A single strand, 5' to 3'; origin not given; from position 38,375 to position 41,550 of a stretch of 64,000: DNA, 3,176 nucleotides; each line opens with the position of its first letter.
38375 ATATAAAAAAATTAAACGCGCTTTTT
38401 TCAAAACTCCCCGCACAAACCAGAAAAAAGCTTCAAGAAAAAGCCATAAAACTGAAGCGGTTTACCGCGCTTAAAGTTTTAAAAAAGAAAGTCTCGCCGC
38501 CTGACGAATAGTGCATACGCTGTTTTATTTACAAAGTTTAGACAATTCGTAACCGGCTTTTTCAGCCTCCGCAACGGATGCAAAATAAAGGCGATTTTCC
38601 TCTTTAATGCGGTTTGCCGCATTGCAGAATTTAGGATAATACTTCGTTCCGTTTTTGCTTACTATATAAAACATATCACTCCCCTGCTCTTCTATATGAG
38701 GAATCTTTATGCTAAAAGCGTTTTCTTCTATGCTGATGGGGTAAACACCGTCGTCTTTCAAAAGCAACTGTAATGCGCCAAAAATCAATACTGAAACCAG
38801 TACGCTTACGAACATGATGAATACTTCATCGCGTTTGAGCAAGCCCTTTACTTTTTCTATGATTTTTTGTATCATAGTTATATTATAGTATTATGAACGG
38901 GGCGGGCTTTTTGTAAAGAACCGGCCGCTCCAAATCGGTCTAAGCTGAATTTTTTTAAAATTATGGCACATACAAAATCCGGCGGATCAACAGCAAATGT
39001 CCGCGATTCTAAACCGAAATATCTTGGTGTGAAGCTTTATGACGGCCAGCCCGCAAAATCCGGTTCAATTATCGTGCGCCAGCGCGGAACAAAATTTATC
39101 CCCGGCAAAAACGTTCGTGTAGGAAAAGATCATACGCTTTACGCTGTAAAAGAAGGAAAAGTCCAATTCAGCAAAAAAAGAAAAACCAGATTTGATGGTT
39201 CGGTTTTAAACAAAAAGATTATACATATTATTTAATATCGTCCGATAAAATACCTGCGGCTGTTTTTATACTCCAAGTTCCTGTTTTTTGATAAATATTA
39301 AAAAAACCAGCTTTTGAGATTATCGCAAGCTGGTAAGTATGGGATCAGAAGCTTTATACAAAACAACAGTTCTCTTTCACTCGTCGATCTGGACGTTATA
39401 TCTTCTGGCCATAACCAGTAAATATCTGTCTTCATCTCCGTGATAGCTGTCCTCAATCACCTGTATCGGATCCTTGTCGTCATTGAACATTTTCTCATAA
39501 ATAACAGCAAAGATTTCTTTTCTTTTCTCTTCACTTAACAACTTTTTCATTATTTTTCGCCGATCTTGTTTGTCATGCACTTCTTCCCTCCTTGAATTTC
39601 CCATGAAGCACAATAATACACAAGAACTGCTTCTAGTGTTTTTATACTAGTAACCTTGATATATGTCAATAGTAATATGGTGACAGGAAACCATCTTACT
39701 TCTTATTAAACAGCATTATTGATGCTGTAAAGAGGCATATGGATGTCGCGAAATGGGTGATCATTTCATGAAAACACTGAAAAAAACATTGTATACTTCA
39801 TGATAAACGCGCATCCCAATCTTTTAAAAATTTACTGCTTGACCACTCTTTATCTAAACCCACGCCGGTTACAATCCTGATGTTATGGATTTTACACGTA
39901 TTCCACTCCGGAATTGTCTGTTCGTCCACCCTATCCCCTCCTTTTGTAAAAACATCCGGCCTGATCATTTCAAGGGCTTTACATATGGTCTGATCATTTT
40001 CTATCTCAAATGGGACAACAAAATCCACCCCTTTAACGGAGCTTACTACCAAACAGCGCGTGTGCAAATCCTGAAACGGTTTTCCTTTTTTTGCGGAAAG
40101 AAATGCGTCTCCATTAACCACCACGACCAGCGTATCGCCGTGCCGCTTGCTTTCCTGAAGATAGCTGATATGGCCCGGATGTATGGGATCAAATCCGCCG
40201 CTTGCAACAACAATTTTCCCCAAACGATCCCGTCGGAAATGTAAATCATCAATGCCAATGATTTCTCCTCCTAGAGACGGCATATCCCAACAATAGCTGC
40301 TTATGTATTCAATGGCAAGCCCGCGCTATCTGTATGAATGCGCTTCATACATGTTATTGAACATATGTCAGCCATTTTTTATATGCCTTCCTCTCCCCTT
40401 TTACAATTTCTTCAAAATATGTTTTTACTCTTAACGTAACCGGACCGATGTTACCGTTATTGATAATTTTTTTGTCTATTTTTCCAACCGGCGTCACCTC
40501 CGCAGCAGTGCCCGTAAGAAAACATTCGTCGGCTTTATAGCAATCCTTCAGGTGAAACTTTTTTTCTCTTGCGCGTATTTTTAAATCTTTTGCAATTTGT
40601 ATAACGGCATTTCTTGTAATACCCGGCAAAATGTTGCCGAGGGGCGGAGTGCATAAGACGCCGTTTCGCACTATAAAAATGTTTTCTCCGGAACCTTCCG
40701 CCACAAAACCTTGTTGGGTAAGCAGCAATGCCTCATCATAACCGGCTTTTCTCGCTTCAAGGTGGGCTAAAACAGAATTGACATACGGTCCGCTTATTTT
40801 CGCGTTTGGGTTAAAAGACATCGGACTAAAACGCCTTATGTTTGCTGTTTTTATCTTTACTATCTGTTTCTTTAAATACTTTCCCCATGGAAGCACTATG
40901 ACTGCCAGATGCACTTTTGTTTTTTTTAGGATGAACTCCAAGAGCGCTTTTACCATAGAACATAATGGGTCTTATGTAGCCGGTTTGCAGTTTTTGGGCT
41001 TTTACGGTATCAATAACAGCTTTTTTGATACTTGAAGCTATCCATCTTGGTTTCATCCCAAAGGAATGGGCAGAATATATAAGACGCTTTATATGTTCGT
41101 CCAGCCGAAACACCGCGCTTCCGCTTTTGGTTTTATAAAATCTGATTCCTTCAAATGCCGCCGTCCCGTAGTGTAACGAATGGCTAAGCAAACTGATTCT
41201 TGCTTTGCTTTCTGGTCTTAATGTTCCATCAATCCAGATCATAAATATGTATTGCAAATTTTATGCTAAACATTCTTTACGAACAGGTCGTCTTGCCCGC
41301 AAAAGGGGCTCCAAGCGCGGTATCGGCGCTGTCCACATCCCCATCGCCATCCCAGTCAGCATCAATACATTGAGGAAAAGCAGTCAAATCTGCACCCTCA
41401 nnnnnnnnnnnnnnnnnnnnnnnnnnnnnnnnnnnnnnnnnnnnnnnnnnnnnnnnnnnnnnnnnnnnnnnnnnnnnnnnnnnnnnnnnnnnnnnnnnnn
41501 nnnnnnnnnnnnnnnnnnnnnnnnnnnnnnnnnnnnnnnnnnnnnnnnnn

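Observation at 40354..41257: ilvE disrupted by a +1 insertion in an A8/T8 homopolymer: decay in progress or sequencing artefact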

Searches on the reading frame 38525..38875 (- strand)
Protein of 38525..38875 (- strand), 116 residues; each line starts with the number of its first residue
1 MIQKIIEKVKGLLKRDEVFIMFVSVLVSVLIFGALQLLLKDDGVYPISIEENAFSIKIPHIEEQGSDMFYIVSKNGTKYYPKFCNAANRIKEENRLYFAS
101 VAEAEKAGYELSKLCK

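Call 30: search_protein_families(library=pfam, proteins=[window:38525-38875:-])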
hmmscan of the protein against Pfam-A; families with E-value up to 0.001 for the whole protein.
window:38525-38875:- (116 aa): 1 family
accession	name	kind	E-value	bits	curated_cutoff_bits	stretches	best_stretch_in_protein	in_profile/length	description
PF02805.21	Ada_Zn_binding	-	0.00057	20.3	23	1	70-116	17-63/65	Metal binding domain of Ada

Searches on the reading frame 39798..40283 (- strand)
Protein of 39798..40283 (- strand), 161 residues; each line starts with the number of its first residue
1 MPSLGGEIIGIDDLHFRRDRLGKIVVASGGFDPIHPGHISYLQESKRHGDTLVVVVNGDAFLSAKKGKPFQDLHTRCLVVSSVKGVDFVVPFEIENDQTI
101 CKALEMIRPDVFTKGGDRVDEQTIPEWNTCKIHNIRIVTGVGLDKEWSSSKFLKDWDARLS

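Call 14: find_encoding_contigs(protein=window:39798-40283:-, flank=10000)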
Protein window:39798-40283:- (161 aa): 23 contigs read that carry it; 3 places shown.
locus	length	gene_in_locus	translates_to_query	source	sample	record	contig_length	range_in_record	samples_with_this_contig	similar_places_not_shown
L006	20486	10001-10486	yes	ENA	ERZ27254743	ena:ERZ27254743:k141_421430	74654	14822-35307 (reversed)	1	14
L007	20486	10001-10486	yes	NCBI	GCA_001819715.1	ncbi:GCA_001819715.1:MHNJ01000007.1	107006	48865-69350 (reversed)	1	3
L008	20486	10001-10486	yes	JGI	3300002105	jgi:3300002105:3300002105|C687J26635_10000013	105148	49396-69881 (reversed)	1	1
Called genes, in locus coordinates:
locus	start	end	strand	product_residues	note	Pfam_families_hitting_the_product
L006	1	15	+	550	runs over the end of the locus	PF03717:PBP_dimer, PF00905:Transpeptidase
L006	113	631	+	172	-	PF03449:GreA_GreB_N, PF01272:GreA_GreB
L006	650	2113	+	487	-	PF01336:tRNA_anti-codon, PF00152:tRNA-synt_2, PF01409:tRNA-synt_2d (faint)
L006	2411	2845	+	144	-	PF02381:MraZ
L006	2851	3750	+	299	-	PF01795:Methyltransf_5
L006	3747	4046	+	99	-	-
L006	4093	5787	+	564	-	PF03717:PBP_dimer, PF00905:Transpeptidase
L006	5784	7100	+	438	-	PF08245:Mur_ligase_M, PF02875:Mur_ligase_C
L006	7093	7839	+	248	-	PF07963:N_methyl (weak)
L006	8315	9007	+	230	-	-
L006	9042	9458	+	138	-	PF01063:Aminotran_4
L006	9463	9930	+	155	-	PF01063:Aminotran_4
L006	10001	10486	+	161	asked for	PF01467:CTP_transf_like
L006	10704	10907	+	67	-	-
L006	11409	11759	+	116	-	-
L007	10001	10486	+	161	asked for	PF01467:CTP_transf_like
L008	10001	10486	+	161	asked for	PF01467:CTP_transf_like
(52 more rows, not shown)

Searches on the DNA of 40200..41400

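Call 51: search_rna_families(source=window, start=40200, end=41400, threshold=evalue, max_evalue=1)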
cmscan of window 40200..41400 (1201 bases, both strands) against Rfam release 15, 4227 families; matches with E-value up to 1: 0.
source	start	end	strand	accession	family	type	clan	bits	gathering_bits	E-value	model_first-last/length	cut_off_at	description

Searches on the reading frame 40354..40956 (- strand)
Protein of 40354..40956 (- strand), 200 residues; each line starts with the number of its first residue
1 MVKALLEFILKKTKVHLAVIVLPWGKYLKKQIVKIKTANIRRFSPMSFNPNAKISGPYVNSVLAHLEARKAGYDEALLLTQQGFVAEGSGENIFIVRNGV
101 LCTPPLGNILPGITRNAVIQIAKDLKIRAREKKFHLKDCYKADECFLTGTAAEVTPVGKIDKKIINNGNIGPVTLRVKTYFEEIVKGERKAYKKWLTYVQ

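Call 13: find_encoding_contigs(protein=window:40354-40956:-, flank=10000)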
Protein window:40354-40956:- (200 aa): 5 contigs read that carry it; 5 places shown.
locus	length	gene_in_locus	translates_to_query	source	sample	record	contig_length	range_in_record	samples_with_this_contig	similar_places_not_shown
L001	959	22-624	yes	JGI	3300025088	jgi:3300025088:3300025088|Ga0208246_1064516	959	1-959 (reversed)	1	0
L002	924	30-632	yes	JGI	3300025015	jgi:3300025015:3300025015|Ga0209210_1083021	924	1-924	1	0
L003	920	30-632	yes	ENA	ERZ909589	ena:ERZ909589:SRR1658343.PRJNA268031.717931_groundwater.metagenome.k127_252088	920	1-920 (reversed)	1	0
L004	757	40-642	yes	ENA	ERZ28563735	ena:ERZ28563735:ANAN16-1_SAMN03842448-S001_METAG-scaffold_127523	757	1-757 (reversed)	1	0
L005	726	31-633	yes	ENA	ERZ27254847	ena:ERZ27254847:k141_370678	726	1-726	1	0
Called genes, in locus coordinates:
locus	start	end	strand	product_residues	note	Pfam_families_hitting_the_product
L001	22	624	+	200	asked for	PF01063:Aminotran_4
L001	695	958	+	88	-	?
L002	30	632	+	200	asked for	PF01063:Aminotran_4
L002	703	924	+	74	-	?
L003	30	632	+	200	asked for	PF01063:Aminotran_4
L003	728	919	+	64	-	?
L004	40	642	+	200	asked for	PF01063:Aminotran_4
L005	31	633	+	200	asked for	PF01063:Aminotran_4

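Call 43: find_homologous_proteins(query=window:40357-40920:-, max_evalue=1e-40)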
Query seq(188 aa) (188 aa): 4281 proteins with E <= 1e-40 among 8000 candidates; the best 120 are listed.
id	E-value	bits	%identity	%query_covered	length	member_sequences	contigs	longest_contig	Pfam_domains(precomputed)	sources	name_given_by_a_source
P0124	1.4e-97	343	100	82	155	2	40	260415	PF01063.25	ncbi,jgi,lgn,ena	-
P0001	6.8e-72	259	63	97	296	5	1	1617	PF01063.25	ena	-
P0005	3.2e-67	244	63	99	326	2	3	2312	PF01063.25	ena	-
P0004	3.3e-67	244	62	99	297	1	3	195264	PF01063.25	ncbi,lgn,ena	-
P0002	3.1e-65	237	58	98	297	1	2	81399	PF01063.25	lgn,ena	-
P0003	1.3e-64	235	60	100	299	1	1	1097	PF01063.25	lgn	-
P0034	1.2e-59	219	56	99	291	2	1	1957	PF01063.25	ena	-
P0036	1.7e-59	219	58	97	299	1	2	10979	PF01063.25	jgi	jgi:branched-chain amino acid aminotransferase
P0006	2.5e-59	218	55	99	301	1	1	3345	PF01063.25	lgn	-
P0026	2.0e-58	215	55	98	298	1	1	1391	PF01063.25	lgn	-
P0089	2.2e-58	215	55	99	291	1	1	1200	PF01063.25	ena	-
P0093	3.0e-58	215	55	99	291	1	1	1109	PF01063.25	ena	-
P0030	3.6e-58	214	56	99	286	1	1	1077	PF01063.25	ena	-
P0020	8.8e-58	213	56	99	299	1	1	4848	PF01063.25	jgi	jgi:branched-chain amino acid aminotransferase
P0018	1.8e-57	212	55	98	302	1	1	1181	PF01063.25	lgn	-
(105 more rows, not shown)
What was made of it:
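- Tried and rejected: There is nothing between 63% and 100% identity (call 43).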

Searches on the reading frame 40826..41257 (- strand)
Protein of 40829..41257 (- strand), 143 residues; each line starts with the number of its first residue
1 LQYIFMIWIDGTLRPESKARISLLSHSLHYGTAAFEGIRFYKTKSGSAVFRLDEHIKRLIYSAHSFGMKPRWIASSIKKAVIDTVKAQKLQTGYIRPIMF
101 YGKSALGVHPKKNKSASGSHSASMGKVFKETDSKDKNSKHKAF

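Call 22: list_cluster_members(proteins=[window:40826-41242:-, window:40354-40821:-, window:40354-40956:-, window:39798-40283:-, window:43184-44500:-, window:41277-41996:-])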
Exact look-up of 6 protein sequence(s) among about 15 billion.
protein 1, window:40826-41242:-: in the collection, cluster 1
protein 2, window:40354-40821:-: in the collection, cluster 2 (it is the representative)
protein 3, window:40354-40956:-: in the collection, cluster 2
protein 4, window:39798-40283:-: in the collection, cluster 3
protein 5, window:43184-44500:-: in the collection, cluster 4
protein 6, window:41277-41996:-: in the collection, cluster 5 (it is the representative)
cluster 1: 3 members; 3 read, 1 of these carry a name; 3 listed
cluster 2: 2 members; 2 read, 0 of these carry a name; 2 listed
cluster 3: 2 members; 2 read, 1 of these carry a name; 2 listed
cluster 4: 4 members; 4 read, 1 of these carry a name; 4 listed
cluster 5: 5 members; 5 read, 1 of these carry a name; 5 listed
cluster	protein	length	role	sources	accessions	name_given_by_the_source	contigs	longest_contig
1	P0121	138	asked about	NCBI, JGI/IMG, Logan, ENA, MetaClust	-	\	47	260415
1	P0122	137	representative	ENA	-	-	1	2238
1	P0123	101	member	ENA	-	-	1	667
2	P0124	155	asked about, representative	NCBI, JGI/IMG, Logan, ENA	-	-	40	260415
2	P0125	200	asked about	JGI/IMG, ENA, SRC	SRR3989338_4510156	-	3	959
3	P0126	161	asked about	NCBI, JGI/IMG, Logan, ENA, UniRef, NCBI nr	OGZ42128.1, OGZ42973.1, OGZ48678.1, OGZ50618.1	MAG: hypothetical protein A3C80_01790 [Candidatus Ryanbacteria bacterium ... | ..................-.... domain-containing protein n=1 Tax=Candidatus Ryanbacteria ... | MAG: hypothetical protein A2718_02625 [Candidatus Ryanbacteria bacterium ...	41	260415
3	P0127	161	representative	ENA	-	-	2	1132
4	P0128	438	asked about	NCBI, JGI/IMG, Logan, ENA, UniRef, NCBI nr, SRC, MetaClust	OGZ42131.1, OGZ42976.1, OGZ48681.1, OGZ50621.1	MAG: hypothetical protein A3C80_01815 [Candidatus Ryanbacteria bacterium ... | UDP-N-acetylmuramoyl-tripeptide--D-alanyl-D-alanine ligase n=1 Tax=Candidatus ... | MAG: hypothetical protein A2718_02650 [Candidatus Ryanbacteria bacterium ...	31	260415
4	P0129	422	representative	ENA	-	-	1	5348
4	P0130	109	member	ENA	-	-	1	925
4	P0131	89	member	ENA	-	-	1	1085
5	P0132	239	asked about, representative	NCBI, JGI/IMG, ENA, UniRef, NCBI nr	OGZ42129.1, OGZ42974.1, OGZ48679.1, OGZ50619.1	MAG: hypothetical protein A3C80_01800 [Candidatus Ryanbacteria bacterium ... | Uncharacterized protein n=1 Tax=Candidatus Ryanbacteria bacterium RIFCSPHIGHO2_01_45_13 ... | MAG: hypothetical protein A2718_02635 [Candidatus Ryanbacteria bacterium ...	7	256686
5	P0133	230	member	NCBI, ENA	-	-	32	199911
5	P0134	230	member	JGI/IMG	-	-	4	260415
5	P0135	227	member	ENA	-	-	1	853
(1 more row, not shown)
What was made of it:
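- Source organism, and the number of contigs carrying the split products (47 and 40): calls 14, 22.
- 40826..41242 (-): Upstream ORF. It holds IlvE residues 1-106, then a 32-residue out-of-frame tail (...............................) and a TAG stop. An alternative TTG start lies at 41257. The same 138-aa product is recorded on 47 contigs (call 22).
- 40354..40919 (-): Downstream part in the +1 frame. It holds IlvE residues 107-295 and includes the invariant Lys148, inferred here to be the catalytic PLP-binding lysine. Gene callers report it as 200 aa (ATG at 40956) or 155 aa (ATG at 40821). The 155-aa product is on 40 contigs (call 22).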

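Call 24: list_cluster_members(proteins=[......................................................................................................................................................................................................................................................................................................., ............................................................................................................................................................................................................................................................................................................, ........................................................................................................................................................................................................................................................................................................, window:40829-41257:-])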
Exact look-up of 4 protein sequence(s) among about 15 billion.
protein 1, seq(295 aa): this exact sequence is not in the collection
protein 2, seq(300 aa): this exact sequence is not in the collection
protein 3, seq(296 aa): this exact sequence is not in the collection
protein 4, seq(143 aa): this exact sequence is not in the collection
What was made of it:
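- The intact protein is absent from the protein collection (call 24).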
